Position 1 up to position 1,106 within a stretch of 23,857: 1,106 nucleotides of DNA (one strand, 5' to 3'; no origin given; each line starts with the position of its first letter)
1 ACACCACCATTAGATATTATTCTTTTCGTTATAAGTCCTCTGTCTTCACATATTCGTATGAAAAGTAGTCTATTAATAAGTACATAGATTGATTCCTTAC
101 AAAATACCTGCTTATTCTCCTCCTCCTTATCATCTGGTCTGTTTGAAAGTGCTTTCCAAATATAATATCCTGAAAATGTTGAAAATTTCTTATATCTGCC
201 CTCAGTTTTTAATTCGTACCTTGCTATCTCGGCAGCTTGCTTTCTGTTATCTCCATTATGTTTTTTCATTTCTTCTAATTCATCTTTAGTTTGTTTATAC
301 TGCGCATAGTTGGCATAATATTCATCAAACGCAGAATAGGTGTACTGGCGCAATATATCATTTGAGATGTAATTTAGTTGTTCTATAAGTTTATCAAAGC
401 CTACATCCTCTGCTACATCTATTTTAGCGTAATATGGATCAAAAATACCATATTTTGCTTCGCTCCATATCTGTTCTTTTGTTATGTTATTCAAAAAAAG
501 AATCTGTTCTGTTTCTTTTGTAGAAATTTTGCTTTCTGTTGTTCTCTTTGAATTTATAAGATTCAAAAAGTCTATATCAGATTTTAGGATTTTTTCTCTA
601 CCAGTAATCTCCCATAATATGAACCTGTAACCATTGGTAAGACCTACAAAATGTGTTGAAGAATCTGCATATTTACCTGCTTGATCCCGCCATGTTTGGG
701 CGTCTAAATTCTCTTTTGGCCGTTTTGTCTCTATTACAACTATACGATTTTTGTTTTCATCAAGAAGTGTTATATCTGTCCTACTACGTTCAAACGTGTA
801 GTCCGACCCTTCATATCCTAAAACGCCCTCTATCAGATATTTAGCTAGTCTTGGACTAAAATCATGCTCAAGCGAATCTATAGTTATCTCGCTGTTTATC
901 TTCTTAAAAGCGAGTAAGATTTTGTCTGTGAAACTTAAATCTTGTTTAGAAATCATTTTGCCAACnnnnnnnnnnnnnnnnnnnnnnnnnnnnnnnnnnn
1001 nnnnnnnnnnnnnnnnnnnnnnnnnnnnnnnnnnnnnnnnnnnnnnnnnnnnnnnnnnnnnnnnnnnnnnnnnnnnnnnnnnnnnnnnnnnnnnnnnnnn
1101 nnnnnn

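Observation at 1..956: Gene running off the left edge is missing from the ORF track and encodes the nuclease head of an RM enzyme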

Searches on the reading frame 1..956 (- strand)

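Call 4: search_protein_families(library=pfam, proteins=[window:1-956:-], max_evalue=0.01)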
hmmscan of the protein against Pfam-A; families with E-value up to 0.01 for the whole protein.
window:1-956:- (318 aa): 1 family
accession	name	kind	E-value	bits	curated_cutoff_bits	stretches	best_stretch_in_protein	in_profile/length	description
PF13588.12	HSDR_N_2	-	0.00029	21.3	25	1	56-121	35-100/110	Type I restriction enzyme R protein N terminus (HSDR_N)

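Call 5: search_protein_families(library=padloc, proteins=[window:1-956:-], max_evalue=0.01)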
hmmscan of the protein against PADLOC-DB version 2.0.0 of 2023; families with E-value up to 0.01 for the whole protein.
window:1-956:- (318 aa): 0 families

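Call 6: search_protein_families(library=ncbifam, proteins=[window:1-956:-], max_evalue=0.01)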
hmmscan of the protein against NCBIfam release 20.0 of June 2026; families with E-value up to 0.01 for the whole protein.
window:1-956:- (318 aa): 0 families

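Call 7: find_homologous_proteins(query=window:1-956:-)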
Query window:1-956:- (318 aa): 19 proteins with E <= 0.001 among 1368 candidates.
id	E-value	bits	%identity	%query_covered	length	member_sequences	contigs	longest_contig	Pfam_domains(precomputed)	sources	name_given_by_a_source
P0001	1.2e-206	703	100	100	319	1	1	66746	-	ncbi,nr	ncbi:MAG: hypothetical protein M1504_03725, partial [Candidatus Marsarchaeota archaeon]|nr:hypotheti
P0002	5.2e-154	530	75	100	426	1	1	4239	-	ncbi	-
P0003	6.0e-153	527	74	100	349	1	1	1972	-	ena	-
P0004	5.0e-149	514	72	98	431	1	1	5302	-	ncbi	ncbi:hypothetical protein COU36_04590, partial [Candidatus Micrarchaeota archaeon CG10_big_fil_rev_8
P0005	2.8e-139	482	68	98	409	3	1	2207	-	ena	-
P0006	6.8e-130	451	71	88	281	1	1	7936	-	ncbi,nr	ncbi:hypothetical protein HY993_02740 [Candidatus Micrarchaeota archaeon]|nr:hypothetical protein [C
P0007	2.8e-114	400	68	82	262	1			-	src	-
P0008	6.2e-114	399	56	99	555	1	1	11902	PF02384.23,PF20473.5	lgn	-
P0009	2.8e-107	377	88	61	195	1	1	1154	-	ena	-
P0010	1.6e-96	341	68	71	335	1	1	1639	-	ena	-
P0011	4.2e-82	294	70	58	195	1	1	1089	-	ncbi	ncbi:hypothetical protein COS70_05545, partial [Candidatus Micrarchaeota archaeon CG06_land_8_20_14_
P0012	3.2e-79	285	44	98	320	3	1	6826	-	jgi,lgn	-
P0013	4.3e-76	274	43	98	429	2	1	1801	-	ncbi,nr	ncbi:MAG: type I restriction enzyme HsdR N-terminal domain-containing protein, partial [candidate di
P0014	1.8e-75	272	46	99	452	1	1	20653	PF02384.23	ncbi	ncbi:MAG: N-6 DNA methylase, partial [Candidatus Aenigmatarchaeota archaeon]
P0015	1.3e-72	263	43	98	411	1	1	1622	-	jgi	jgi:hypothetical protein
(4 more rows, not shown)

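Call 8: search_solved_structures(query=window:1-956:-, max_evalue=10, show_alignments=3)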
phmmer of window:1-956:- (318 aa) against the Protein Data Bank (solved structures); distinct sequences matched with E-value up to 10: 0.

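Call 10: find_encoding_contigs(protein=P0008, flank=10000)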
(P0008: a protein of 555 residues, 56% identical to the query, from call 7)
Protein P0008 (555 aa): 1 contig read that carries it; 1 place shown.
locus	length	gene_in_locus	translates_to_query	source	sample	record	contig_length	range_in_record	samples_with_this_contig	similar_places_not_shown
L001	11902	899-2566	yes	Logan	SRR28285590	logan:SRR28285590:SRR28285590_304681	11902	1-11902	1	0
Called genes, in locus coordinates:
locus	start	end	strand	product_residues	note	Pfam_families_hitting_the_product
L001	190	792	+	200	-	-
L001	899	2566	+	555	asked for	PF02384:N6_Mtase, PF20473:MmeI_Mtase (faint)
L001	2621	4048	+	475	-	PF07669:Eco57I, PF12950:TaqI_C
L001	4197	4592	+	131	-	-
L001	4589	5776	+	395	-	PF20215:DUF6575 (weak)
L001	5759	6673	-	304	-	PF01555:N6_N4_Mtase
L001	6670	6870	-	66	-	-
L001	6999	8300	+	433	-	PF06527:TniQ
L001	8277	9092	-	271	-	-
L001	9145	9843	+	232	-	PF08722:Tn7_TnsA-like_N (weak)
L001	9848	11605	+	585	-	PF13384:HTH_23 (weak), PF13518:HTH_28 (weak), PF09299:Mu-transpos_C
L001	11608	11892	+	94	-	PF05621:TniB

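Call 11: find_encoding_contigs(protein=P0014, flank=10000)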
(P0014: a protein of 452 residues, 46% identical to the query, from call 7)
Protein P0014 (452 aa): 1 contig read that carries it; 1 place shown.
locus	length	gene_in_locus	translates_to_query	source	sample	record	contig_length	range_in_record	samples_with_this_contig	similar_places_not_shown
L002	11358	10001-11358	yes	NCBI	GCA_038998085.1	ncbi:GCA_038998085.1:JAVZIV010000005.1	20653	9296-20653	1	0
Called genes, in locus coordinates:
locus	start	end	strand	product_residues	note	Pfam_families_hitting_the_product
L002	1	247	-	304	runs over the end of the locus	-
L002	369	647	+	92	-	-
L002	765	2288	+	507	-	PF01033:Somatomedin_B (faint)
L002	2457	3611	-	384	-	PF13793:Pribosyltran_N, PF00156:Pribosyltran, PF14572:Pribosyl_synth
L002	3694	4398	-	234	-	PF01904:DUF72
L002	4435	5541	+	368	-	PF00348:polyprenyl_synt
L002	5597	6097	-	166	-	PF00004:AAA (faint), PF01443:Viral_helicase1 (weak), PF03266:NTPase_1, PF07728:AAA_5 (faint), PF13173:AAA_14 (weak), PF13238:AAA_18, PF13401:AAA_22 (weak), PF13604:AAA_30 (faint)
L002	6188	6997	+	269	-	PF00702:Hydrolase (weak), PF12710:HAD (weak), PF13419:HAD_2 (faint)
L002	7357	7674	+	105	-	-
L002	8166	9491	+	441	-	PF01637:ATPase_2, PF13173:AAA_14, PF03008:DUF234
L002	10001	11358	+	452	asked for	PF02384:N6_Mtase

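Call 37: predict_structure(alignment_id=A1)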
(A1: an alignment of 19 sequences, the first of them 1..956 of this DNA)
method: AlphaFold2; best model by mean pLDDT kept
length: 318 residues; sequences in the alignment: 19
mean_pLDDT: 73.6   pTM: 0.52
mean pLDDT of the five models: 73.6, 65.6, 62.0, 52.3, 49.8
residues with pLDDT >= 90: 78; 70-90: 117; 50-70: 84; < 50: 39
segments of 3 or more residues with pLDDT < 50: 1-5, 168-184, 205-207, 313-318
pLDDT, mean of each block of 10 residues (from residue 1): 62 93 92 92 93 82 87 92 89 77 92 87 91 78 81 88 59 39 48 51 51 65 77 69 74 61 66 76 70 64 62 42
secondary structure, 60 per line:
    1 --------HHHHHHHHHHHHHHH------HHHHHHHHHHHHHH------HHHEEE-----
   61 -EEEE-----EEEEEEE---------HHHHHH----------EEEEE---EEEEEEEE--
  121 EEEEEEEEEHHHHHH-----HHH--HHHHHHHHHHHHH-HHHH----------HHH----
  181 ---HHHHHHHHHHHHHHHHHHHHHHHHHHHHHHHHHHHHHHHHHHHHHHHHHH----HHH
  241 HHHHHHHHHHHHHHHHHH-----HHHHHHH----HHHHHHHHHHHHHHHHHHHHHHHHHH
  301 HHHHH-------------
elements in order: H9-23 H30-43 E53-55 E62-65 E71-77 H87-92 E103-107 E111-118 E121-129 H130-135 H146-158 H160-163 H184-233 H238-258 H264-270 H275-305

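Call 39: search_protein_representatives(alignment_id=A2)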
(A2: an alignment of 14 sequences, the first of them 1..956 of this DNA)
Query: 14 sequences, 422 profile positions. Proteins with E-value up to 0.001 (for the whole library): 803; up to 1e-10: 401; up to 1e-30: 84. The best 150 are listed.
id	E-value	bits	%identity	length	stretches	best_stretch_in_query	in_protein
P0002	5.8e-223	756.7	-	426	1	2-422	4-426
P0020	1.5e-220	748.8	-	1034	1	3-422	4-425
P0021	1.5e-199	679.6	-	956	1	3-422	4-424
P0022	4.0e-192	655.1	-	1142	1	1-422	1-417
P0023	1.3e-185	633.7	-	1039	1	4-422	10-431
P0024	4.2e-164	562.8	-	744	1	3-422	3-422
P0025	1.3e-160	551.3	-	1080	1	13-422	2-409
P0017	5.4e-150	516.3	-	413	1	90-420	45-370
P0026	4.0e-149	513.5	-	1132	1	3-421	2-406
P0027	1.4e-144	498.5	-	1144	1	3-422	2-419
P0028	3.6e-138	477.4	-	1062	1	5-422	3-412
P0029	3.1e-137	474.3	-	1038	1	5-422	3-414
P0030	5.6e-136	470.2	-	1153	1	4-422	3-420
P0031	1.4e-127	442.5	-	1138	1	4-422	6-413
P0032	1.1e-126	439.5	-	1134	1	6-422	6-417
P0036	6.3e-81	288.8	-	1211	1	4-422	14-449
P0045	2.3e-52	194.7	-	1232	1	6-422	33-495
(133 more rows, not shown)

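Call 40: search_protein_families(library=pfam, proteins=[P0020, P0021, P0022, P0023, P0025, P0026, P0036, P0045], max_evalue=0.001)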
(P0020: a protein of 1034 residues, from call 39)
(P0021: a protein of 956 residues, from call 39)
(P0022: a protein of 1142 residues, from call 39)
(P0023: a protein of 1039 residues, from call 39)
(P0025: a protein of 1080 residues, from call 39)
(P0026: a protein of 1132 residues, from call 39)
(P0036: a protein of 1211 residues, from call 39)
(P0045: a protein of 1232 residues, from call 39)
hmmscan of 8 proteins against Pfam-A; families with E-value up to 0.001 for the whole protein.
P0020 (1034 aa): 5 families
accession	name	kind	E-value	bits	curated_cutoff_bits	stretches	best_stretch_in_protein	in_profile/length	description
PF07669.17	Eco57I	-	1.7e-30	106.8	25.3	1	502-681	2-171/171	Eco57I restriction-modification methylase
PF02384.22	N6_Mtase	-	2e-23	83.7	20.4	1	390-731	2-266/311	N-6 DNA Methylase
PF20473.4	MmeI_Mtase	-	9.6e-09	35.2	27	1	438-649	21-201/259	MmeI, DNA-methyltransferase domain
PF12950.13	TaqI_C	-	3.6e-07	30.9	26.5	1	858-973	20-116/118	TaqI-like C-terminal specificity domain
PF01170.24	UPF0020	-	1.2e-06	28.9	22.3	1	435-595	27-131/197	RMKL-like, methyltransferase domain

P0021 (956 aa): 5 families
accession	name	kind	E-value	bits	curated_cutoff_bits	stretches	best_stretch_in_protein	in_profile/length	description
PF07669.17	Eco57I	-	9.2e-30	104.4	25.3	1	501-675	2-168/171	Eco57I restriction-modification methylase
PF02384.22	N6_Mtase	-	6.7e-24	85.2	20.4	1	389-757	2-299/311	N-6 DNA Methylase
PF20473.4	MmeI_Mtase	-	1.5e-09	37.9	27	1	437-646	21-201/259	MmeI, DNA-methyltransferase domain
PF12950.13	TaqI_C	-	4.6e-09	37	26.5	1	792-894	8-118/118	TaqI-like C-terminal specificity domain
PF01170.24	UPF0020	-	1.8e-08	34.8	22.3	1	433-526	26-103/197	RMKL-like, methyltransferase domain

P0022 (1142 aa): 5 families
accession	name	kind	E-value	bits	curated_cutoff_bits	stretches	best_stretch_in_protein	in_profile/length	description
PF07669.17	Eco57I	-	1.7e-36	126.3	25.3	1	493-669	1-171/171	Eco57I restriction-modification methylase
PF02384.22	N6_Mtase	-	9.9e-25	87.9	20.4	1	382-697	2-247/311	N-6 DNA Methylase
PF12950.13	TaqI_C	-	1.2e-15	58.3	26.5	1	805-971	2-118/118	TaqI-like C-terminal specificity domain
PF20473.4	MmeI_Mtase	-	8.8e-13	48.5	27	1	427-652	18-216/259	MmeI, DNA-methyltransferase domain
PF01170.24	UPF0020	-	5.6e-05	23.4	22.3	0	429-511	29-95/197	RMKL-like, methyltransferase domain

P0023 (1039 aa): 5 families
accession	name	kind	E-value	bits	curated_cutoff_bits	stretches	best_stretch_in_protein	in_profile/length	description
PF07669.17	Eco57I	-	1.6e-33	116.6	25.3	1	508-685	2-171/171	Eco57I restriction-modification methylase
PF02384.22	N6_Mtase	-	1.8e-24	87.1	20.4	1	396-716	2-250/311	N-6 DNA Methylase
PF20473.4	MmeI_Mtase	-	2.6e-08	33.8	27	1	440-652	17-200/259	MmeI, DNA-methyltransferase domain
PF12950.13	TaqI_C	-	2.4e-05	25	26.5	1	905-978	45-118/118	TaqI-like C-terminal specificity domain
PF01170.24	UPF0020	-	3.2e-05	24.1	22.3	1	441-615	27-145/197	RMKL-like, methyltransferase domain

P0025 (1080 aa): 5 families
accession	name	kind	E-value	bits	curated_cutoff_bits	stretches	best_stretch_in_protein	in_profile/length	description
PF07669.17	Eco57I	-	4.9e-30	105.3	25.3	1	462-639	1-171/171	Eco57I restriction-modification methylase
PF02384.22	N6_Mtase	-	1.7e-24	87.1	20.4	1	374-657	2-236/311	N-6 DNA Methylase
PF12950.13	TaqI_C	-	4.9e-24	85.3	26.5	1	781-900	2-118/118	TaqI-like C-terminal specificity domain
PF20473.4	MmeI_Mtase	-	4.1e-13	49.5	27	1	419-609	18-203/259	MmeI, DNA-methyltransferase domain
PF01170.24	UPF0020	-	8.1e-06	26.1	22.3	1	420-575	28-148/197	RMKL-like, methyltransferase domain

P0026 (1132 aa): 6 families
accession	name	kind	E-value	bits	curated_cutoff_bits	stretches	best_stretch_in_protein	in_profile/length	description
PF07669.17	Eco57I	-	3.1e-35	122.2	25.3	1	483-658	2-171/171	Eco57I restriction-modification methylase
PF02384.22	N6_Mtase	-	2.5e-25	89.9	20.4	1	372-678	2-239/311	N-6 DNA Methylase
PF12950.13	TaqI_C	-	3.3e-13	50.4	26.5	1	806-963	4-118/118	TaqI-like C-terminal specificity domain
PF20473.4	MmeI_Mtase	-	3e-11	43.4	27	1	412-614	13-188/259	MmeI, DNA-methyltransferase domain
PF01170.24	UPF0020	-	7.5e-07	29.5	22.3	0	418-500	28-95/197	RMKL-like, methyltransferase domain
PF13588.12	HSDR_N_2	-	7.4e-05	23.2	25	1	27-116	2-98/110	Type I restriction enzyme R protein N terminus (HSDR_N)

P0036 (1211 aa): 6 families
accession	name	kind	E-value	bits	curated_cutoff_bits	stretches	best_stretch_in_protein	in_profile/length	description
PF07669.17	Eco57I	-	1.5e-32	113.5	25.3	1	504-683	1-171/171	Eco57I restriction-modification methylase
PF02384.22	N6_Mtase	-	3.9e-20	72.9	20.4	1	414-685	2-220/311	N-6 DNA Methylase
PF12950.13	TaqI_C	-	2.1e-18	67.1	26.5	1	870-1021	2-118/118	TaqI-like C-terminal specificity domain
PF20473.4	MmeI_Mtase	-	3.1e-12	46.7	27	1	462-639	19-188/259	MmeI, DNA-methyltransferase domain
PF13588.12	HSDR_N_2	-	4.9e-06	27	25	1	65-127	35-97/110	Type I restriction enzyme R protein N terminus (HSDR_N)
PF01170.24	UPF0020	-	7.1e-06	26.3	22.3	1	463-600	29-132/197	RMKL-like, methyltransferase domain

P0045 (1232 aa): 4 families
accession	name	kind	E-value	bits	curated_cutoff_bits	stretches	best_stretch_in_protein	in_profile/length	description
PF07669.17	Eco57I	-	8.8e-22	78.4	25.3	1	582-785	1-171/171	Eco57I restriction-modification methylase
PF02384.22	N6_Mtase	-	9.8e-15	55.1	20.4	2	677-843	119-273/311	N-6 DNA Methylase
PF20473.4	MmeI_Mtase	-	4.1e-09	36.4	27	1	521-711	16-161/259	MmeI, DNA-methyltransferase domain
PF12950.13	TaqI_C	-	3.7e-06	27.6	26.5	1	916-1040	2-118/118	TaqI-like C-terminal specificity domain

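Call 42: fold_search(model_id=the predicted structure, library=pdb)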
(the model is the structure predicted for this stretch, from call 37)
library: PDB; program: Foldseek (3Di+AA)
matches with E <= 10: 204; with E <= 0.001: 0
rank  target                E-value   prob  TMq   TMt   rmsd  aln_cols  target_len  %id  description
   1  3s1s                  1.9e-02  0.90  0.25  0.11  15.4       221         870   12  Characterization and crystal structure of the type IIG restriction endonuclease BpuSI (released 2011-07-13)
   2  5itd_B                1.1e-01  0.21  0.14  0.18  25.6       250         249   14  Crystal structure of PI3K alpha with PI3K delta inhibitor (released 2016-09-07)
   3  7tz7_B                1.4e-01  0.18  0.15  0.18  25.0       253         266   12  PI3K alpha in complex with an inhibitor (released 2022-05-18)
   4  4xjx_B                1.9e-01  0.54  0.17  0.07  15.0       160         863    9  STRUCTURE OF MUTANT (E165H) OF THE HSDR SUBUNIT OF THE ECOR124I RESTRICTION ENZYME IN COMPLEX WITH ATP (released 2016-01-20)
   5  2w00_A                2.0e-01  0.97  0.18  0.07   4.1        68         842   20  Crystal structure of the HsdR subunit of the EcoR124I restriction enzyme in complex with ATP (released 2008-12-16)
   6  4xjx_A                2.1e-01  0.54  0.17  0.07  14.6       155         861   12  STRUCTURE OF MUTANT (E165H) OF THE HSDR SUBUNIT OF THE ECOR124I RESTRICTION ENZYME IN COMPLEX WITH ATP (released 2016-01-20)
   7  6h2j_B                2.2e-01  0.63  0.19  0.06  15.7       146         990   11  Crystal structure of the HsdR subunit of the EcoR124I restriction enzyme with the C-terminal domain (released 2018-08-08)
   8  4bec_A                2.3e-01  0.38  0.21  0.09  14.6       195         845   12  MUTANT (K220A) OF THE HSDR SUBUNIT OF THE ECOR124I RESTRICTION ENZYME IN COMPLEX WITH ATP (released 2014-03-26)
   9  4be7_B                2.3e-01  0.21  0.12  0.05  15.2       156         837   11  MUTANT (K220R) OF THE HSDR SUBUNIT OF THE ECOR124I RESTRICTION ENZYME IN COMPLEX WITH ATP (released 2014-03-26)
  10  8sbj_B                3.0e-01  0.14  0.14  0.17  27.5       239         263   15  Co-structure Phosphatidylinositol 4,5-bisphosphate 3-kinase catalytic subunit alpha isoform complexed with brain penet (released 2023-07-19)
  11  4bec_B                3.6e-01  0.91  0.17  0.07   3.3        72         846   18  MUTANT (K220A) OF THE HSDR SUBUNIT OF THE ECOR124I RESTRICTION ENZYME IN COMPLEX WITH ATP (released 2014-03-26)
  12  7awk                  3.6e-01  0.10  0.10  0.20  13.5       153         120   12  Crystal structure of the HigB1 toxin mutant K95A from Mycobacterium tuberculosis (Rv1955) (released 2021-11-24)
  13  8dcp_B                3.8e-01  0.10  0.13  0.15  24.4       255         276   11  PI 3-kinase alpha with nanobody 3-126 (released 2022-09-21)
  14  5uk8_B                4.0e-01  0.18  0.18  0.23  20.4       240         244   13  The co-structure of (R)-4-(6-(1-(cyclopropylsulfonyl)cyclopropyl)-2-(1H-indol-4-yl)pyrimidin-4-yl)-3-methylmorpholine  (released 2017-06-14)
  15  5fi4_B                4.2e-01  0.16  0.18  0.21  20.0       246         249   10  Discovery of imidazo[1,2-a]-pyridine inhibitors of pan-PI3 kinases that are efficacious in a mouse xenograft model (released 2016-02-03)
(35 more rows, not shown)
